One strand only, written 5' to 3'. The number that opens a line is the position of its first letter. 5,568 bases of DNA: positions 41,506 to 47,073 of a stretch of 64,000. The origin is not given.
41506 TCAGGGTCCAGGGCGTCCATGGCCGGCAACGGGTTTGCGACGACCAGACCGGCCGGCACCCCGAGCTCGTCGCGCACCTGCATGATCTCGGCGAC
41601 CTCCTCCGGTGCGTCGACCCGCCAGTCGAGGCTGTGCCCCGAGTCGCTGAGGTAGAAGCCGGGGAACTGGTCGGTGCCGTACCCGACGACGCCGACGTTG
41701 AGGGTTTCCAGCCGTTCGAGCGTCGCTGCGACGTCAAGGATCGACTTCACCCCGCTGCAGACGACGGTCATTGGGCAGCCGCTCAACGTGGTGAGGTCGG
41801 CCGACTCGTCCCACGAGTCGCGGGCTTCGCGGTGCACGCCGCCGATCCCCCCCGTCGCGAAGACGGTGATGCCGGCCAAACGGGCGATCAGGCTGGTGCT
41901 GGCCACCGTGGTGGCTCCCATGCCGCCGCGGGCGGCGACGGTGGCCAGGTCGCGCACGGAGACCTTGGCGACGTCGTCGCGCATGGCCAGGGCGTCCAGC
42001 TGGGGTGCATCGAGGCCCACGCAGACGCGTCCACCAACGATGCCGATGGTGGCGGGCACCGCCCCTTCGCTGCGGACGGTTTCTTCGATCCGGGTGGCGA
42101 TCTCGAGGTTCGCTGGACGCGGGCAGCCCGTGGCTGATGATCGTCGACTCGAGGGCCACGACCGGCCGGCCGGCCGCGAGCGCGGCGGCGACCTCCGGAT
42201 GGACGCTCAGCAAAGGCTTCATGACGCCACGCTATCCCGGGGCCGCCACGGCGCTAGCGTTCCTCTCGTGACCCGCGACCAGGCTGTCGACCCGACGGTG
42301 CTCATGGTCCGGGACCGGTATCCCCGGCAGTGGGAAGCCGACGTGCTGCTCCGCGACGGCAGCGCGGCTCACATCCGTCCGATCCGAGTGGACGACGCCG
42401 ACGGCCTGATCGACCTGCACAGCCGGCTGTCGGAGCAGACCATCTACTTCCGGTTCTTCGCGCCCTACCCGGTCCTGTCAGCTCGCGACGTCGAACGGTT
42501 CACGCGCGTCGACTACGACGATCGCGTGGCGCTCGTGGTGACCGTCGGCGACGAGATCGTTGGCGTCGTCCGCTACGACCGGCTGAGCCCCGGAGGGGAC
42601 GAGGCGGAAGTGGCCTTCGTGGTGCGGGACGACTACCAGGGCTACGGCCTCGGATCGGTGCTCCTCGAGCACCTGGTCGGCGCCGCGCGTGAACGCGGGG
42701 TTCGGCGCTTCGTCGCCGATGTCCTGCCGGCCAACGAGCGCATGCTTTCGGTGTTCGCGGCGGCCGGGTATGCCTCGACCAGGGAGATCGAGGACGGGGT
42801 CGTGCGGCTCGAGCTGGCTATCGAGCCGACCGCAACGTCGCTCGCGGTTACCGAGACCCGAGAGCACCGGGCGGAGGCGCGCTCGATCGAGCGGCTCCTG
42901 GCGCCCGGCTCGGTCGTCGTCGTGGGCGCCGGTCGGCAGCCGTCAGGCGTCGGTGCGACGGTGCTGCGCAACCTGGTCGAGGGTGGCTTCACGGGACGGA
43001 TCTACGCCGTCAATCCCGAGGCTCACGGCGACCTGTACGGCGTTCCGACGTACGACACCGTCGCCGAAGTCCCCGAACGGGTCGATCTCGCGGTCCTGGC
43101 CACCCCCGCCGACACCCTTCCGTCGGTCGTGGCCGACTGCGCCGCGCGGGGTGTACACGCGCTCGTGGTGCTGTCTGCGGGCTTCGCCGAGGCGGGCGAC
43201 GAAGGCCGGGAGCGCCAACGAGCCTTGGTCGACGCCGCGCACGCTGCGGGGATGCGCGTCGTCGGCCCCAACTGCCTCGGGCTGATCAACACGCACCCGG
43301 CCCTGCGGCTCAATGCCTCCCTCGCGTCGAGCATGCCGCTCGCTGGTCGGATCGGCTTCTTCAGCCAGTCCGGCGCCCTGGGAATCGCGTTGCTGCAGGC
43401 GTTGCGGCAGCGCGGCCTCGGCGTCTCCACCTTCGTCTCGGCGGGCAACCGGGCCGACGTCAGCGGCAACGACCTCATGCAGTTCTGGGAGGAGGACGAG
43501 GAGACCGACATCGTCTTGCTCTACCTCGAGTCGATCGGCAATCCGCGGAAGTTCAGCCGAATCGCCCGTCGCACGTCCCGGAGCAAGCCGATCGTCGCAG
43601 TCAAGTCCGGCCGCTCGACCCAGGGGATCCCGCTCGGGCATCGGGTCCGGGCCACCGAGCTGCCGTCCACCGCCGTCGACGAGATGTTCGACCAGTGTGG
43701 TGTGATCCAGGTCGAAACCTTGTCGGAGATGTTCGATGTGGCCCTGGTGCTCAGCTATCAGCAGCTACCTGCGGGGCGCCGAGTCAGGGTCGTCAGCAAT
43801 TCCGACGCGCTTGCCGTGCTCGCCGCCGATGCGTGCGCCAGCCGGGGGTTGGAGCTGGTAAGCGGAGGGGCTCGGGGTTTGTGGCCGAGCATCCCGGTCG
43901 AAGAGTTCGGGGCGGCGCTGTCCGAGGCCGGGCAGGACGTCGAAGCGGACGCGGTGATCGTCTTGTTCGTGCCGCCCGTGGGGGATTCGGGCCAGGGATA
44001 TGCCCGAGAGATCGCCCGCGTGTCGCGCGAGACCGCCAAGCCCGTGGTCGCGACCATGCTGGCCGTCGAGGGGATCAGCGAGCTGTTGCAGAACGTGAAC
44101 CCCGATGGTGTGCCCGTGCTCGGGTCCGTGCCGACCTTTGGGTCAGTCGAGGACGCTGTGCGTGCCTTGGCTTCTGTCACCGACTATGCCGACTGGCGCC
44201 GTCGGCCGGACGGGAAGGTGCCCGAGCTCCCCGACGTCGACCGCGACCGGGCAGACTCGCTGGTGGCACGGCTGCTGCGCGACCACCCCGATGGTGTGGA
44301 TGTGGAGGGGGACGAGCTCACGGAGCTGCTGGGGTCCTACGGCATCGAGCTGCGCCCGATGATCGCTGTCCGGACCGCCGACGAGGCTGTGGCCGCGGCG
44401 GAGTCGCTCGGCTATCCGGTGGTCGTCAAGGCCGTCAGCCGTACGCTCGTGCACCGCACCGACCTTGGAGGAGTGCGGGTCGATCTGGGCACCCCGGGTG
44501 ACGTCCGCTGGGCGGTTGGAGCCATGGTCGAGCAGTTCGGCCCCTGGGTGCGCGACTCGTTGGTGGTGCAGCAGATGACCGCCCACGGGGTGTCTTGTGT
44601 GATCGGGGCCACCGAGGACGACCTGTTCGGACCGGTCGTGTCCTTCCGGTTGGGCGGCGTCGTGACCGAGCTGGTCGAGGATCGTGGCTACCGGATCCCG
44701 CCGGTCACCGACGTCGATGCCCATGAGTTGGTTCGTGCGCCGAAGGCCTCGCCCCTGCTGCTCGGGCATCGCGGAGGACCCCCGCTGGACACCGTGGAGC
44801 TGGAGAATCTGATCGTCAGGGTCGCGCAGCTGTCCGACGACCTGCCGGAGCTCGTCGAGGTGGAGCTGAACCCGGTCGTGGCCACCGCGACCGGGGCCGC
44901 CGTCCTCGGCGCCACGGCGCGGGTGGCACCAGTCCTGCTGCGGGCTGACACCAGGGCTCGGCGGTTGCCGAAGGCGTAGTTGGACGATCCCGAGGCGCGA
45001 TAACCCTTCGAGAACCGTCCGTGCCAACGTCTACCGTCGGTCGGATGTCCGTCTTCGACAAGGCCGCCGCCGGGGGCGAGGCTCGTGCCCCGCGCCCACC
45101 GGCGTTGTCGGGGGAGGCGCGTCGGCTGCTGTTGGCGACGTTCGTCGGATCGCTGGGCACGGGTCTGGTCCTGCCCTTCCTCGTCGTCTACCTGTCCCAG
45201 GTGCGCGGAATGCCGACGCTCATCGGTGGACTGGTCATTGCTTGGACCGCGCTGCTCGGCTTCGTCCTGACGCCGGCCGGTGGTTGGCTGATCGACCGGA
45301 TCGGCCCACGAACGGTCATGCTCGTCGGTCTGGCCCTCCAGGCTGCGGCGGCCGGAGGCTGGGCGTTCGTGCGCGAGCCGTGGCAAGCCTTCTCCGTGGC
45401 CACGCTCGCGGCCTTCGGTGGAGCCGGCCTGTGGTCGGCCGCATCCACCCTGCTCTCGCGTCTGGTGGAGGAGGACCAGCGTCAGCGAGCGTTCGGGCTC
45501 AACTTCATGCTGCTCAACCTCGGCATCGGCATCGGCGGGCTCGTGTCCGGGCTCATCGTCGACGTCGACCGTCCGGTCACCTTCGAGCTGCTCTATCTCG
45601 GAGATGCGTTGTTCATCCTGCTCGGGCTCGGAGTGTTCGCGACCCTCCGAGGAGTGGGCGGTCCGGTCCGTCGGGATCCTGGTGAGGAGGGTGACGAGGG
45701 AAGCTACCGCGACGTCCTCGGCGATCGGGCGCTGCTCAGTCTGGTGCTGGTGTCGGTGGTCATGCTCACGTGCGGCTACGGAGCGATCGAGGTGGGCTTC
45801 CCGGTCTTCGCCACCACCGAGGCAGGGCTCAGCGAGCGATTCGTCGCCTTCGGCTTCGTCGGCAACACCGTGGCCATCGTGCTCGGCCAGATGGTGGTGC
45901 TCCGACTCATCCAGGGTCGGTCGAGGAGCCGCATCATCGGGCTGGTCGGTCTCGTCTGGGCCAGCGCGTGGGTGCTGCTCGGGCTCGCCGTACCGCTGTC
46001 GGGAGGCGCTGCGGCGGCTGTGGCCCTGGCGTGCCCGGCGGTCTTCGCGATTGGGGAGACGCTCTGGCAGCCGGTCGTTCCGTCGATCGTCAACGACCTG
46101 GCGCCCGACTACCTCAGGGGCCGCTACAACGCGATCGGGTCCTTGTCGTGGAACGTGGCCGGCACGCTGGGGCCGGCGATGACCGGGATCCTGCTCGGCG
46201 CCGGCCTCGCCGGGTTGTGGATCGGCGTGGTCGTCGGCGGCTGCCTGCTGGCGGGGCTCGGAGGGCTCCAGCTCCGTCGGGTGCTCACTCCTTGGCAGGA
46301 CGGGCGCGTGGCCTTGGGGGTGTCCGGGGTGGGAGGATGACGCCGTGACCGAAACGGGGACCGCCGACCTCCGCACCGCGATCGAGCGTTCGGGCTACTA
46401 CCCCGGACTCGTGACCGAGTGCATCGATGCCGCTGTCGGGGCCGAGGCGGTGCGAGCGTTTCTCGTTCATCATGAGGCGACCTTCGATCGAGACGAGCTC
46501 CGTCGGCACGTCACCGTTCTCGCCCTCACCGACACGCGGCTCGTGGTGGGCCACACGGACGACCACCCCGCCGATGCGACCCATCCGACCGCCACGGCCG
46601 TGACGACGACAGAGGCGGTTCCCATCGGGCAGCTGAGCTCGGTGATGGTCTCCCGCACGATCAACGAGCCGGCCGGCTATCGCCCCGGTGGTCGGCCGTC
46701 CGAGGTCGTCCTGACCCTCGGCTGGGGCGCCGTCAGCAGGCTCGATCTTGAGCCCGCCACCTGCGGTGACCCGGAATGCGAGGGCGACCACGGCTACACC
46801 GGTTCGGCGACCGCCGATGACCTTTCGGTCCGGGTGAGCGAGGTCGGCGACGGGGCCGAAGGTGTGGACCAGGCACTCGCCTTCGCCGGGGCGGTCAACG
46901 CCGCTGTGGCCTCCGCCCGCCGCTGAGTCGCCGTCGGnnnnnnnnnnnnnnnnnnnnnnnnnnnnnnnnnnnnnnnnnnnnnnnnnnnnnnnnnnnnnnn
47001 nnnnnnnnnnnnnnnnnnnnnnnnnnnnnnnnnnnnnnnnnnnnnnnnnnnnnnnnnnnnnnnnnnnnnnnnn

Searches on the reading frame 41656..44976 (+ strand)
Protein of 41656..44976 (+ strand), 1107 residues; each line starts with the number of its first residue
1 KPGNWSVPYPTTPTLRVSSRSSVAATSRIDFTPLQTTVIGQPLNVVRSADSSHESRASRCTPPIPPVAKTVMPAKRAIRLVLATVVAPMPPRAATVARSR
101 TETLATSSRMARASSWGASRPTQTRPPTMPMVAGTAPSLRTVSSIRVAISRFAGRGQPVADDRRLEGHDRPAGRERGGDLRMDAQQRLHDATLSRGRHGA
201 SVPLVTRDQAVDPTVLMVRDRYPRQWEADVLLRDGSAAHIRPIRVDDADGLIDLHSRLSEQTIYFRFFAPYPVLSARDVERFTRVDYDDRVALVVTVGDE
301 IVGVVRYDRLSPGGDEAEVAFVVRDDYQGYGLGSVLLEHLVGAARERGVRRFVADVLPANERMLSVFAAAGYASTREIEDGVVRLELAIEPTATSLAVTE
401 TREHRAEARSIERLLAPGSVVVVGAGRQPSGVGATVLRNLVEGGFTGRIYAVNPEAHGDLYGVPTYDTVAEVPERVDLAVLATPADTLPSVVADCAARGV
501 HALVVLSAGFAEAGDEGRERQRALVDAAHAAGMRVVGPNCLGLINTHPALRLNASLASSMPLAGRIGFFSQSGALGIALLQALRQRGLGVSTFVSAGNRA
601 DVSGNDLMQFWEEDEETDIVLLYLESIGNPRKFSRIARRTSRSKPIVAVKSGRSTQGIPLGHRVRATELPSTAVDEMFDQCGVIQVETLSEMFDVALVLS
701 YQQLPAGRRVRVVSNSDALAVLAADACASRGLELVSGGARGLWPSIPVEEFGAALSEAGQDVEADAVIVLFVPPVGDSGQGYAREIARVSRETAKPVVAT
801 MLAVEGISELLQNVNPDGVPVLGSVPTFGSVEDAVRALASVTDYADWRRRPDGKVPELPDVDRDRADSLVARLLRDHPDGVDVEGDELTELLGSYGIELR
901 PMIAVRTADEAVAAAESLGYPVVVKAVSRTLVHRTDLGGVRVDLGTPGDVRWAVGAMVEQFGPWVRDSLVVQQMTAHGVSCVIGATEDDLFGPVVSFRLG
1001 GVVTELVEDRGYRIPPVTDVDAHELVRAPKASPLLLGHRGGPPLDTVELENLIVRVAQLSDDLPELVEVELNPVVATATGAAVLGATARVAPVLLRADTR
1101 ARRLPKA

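Call 38: search_protein_families(library=pfam, proteins=[window:41656-44976:+], max_evalue=0.00001)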
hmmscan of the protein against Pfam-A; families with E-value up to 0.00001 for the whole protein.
window:41656-44976:+ (1107 aa): 7 families
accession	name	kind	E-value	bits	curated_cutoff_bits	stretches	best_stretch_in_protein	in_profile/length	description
PF13549.11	ATP-grasp_5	-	1.8e-58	197.9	27.6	1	885-1089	12-220/221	ATP-grasp domain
PF13607.11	Succ_CoA_lig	-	6.1e-49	165.8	27.4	1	563-698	1-137/138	Succinyl-CoA ligase like flavodoxin domain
PF13380.12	CoA_binding_2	-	1.9e-22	80.3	22.8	1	419-545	2-115/116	CoA binding domain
PF00583.31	Acetyltransf_1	-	1.2e-12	48.5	20.7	1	273-372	18-116/116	Acetyltransferase (GNAT) family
PF02629.25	CoA_binding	-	1.9e-10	41.8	22.3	1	418-509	4-97/97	CoA binding domain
PF13302.13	Acetyltransf_3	-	2.1e-10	41.9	25.4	1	240-372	4-137/138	Acetyltransferase (GNAT) domain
PF13508.13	Acetyltransf_7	-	2.3e-06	28.3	27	1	292-355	5-66/84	Acetyltransferase (GNAT) domain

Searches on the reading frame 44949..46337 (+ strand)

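Call 37: search_protein_families(library=pfam, proteins=[window:44949-46337:+], max_evalue=0.00001)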
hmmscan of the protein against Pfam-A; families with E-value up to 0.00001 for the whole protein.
window:44949-46337:+ (463 aa): 2 families
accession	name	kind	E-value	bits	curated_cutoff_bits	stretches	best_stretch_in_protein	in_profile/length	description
PF07690.21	MFS_1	-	5e-36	124.8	33.4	1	60-409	1-347/347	Major Facilitator Superfamily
PF12832.13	MFS_1_like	-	5e-12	46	25.2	1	60-211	217-370/373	MFS_1 like family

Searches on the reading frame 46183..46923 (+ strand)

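Call 37: search_protein_families(library=pfam, proteins=[window:46183-46923:+], max_evalue=0.00001)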
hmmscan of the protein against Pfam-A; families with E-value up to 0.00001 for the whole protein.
window:46183-46923:+ (247 aa): 1 family
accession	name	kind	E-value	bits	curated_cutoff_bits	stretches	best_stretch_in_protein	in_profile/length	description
PF19461.4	DUF5998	-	1.9e-71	239.9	25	1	63-242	1-178/179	Family of unknown function (DUF5998)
